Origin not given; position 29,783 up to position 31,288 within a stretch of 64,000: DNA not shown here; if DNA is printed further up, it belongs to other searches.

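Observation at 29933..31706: C5-cytosine methyltransferase preceded by an overlapping 45-aa ferredoxin-like ORF and small putative regulators, with no cognate endonuclease seen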

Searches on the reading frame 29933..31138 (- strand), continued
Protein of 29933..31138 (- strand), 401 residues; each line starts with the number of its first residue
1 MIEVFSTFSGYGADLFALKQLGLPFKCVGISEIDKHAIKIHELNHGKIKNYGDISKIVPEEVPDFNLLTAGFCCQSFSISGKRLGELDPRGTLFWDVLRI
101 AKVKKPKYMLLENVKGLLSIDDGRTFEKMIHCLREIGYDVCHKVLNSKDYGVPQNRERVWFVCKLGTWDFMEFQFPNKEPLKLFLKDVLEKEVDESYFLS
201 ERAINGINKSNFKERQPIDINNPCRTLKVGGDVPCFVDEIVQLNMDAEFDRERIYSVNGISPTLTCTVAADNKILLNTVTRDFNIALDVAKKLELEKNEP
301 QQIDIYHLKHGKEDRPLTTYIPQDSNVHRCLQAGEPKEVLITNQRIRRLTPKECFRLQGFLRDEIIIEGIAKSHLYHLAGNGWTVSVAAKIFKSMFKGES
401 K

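Call 57: search_protein_families(library=ncbifam, proteins=[window:29933-31138:-], max_evalue=0.1)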
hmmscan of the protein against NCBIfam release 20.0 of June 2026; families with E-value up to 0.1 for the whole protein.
window:29933-31138:- (401 aa): 2 families
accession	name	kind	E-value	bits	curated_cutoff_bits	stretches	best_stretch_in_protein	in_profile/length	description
TIGR00675.1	dcm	superfamily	3.1e-78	263.7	100.65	1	6-395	3-329/329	DNA (cytosine-5-)-methyltransferase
NF007772.0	PRK10458.1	subfamily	2.6e-25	88.9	710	2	53-201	158-328/472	DNA cytosine methylase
